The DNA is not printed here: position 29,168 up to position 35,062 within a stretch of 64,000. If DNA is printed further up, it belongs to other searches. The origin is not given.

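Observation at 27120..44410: Candidate composite cell-surface apparatus: KaiC/ArlH-like ATPases, coiled-coil zinc-ribbon proteins, a giant surface protein and a type IV filament operon in one 17-kb neighbourhood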

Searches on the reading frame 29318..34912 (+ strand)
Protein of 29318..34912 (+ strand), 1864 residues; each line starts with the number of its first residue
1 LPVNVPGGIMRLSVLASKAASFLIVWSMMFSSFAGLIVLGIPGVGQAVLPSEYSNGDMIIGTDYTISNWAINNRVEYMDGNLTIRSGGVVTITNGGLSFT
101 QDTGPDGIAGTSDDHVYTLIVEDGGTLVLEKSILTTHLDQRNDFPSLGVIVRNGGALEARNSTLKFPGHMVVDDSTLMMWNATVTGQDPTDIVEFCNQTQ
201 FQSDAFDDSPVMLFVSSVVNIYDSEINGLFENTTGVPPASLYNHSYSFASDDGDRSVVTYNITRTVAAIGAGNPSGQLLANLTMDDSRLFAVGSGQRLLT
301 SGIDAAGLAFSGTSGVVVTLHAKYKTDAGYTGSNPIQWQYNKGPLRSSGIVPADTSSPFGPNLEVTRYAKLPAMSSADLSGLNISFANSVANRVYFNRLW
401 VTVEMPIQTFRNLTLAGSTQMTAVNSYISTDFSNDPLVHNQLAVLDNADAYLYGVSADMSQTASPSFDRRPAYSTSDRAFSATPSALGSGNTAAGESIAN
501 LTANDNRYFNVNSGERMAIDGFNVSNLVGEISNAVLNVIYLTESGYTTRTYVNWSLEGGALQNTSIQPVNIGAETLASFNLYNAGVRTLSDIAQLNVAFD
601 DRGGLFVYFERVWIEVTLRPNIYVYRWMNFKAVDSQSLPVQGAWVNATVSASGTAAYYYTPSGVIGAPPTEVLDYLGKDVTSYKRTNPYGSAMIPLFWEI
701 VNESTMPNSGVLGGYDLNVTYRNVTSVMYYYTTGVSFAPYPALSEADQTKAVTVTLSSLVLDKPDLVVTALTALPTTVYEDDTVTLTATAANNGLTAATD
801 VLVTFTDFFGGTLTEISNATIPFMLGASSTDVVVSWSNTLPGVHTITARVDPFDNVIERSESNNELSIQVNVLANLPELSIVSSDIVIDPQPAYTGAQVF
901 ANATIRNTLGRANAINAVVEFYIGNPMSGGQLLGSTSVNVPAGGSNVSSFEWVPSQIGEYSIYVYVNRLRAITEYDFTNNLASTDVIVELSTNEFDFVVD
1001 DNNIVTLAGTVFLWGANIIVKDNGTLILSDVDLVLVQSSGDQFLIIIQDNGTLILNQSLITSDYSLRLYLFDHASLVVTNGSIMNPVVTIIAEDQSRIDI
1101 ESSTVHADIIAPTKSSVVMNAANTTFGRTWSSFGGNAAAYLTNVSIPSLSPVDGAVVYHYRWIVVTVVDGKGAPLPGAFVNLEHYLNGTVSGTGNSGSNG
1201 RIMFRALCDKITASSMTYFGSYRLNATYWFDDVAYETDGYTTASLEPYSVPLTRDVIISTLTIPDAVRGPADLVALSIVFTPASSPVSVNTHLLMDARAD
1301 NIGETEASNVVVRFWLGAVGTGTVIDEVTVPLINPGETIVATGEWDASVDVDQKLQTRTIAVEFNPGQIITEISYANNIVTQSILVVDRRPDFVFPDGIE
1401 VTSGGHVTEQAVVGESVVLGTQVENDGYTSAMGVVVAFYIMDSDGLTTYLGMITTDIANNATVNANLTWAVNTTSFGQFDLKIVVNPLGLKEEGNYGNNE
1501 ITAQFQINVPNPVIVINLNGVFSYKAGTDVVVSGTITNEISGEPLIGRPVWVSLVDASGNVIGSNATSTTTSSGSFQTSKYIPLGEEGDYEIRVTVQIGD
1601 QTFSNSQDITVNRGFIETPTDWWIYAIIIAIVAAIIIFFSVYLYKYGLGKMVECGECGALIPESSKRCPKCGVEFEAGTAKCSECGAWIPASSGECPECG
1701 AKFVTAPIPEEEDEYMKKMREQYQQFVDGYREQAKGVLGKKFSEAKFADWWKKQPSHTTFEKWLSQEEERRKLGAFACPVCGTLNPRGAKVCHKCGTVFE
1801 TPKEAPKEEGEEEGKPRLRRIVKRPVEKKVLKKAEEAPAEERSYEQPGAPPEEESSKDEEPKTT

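Call 4: search_protein_families(library=pfam, proteins=[window:29318-34912:+], max_evalue=0.01)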
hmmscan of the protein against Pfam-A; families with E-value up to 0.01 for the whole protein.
window:29318-34912:+ (1864 aa): 9 families
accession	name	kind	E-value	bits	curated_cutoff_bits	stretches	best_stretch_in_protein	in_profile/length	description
PF07705.17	CARDB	-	6.9e-31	106.9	22.7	4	763-867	1-100/101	CARDB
PF13240.11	Zn_Ribbon_1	-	6.7e-10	38.9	25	1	1778-1797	2-21/23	zinc-ribbon domain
PF12773.13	DZR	-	6.7e-09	36.2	27.3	2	1654-1700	1-45/45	Double zinc ribbon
PF13248.11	Zn_ribbon_3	-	3e-07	30.1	27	0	1777-1799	4-26/26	zinc-ribbon domain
PF10571.15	UPF0547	-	7.2e-05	23.3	29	0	1653-1677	2-26/26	Uncharacterised protein family UPF0547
PF13620.12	CarboxypepD_reg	-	8.3e-05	23.3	32.3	0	1532-1596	2-56/82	Carboxypeptidase regulatory-like domain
PF17032.10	Zn_ribbon_15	-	0.00026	22.2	28.9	1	1636-1686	21-73/73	zinc-ribbon family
PF18912.6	DZR_2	-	0.0055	16.9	27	0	1666-1703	8-46/56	Double zinc ribbon domain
PF01186.22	Lysyl_oxidase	-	0.0059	16.7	20.4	0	956-986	162-192/204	Lysyl oxidase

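Call 5: search_protein_families(library=ncbifam, proteins=[window:29318-34912:+], max_evalue=0.01)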
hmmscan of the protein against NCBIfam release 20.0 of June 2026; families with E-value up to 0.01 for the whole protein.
window:29318-34912:+ (1864 aa): 4 families
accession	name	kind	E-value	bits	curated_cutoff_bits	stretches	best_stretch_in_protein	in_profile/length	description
NF011149.0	PRK14559.1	equivalog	9.8e-05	21.3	374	1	1651-1704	1-52/642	serine/threonine phosphatase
NF003161.0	PRK04136.1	equivalog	0.00011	21.6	54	1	1767-1797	6-36/49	50S ribosomal protein L40e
NF049953.1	ribbon_DG_selen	exception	0.0073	16.2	130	0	1676-1703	144-171/172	zinc ribbon-containing (seleno)protein DG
NF038353.1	FxLYD_dom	domain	0.0083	16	23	1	1528-1570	2-43/71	FxLYD domain-containing protein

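Call 83: search_solved_structures(query=window:29345-34912:+, max_evalue=0.01)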
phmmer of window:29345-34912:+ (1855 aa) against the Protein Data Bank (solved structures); distinct sequences matched with E-value up to 0.01: 2.
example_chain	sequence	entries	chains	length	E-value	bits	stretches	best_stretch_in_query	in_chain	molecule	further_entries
2kut_A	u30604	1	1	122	4.4e-05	24.2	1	877-974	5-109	Uncharacterized protein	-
2l0d_A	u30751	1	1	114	0.0079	16.7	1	755-864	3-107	Cell surface protein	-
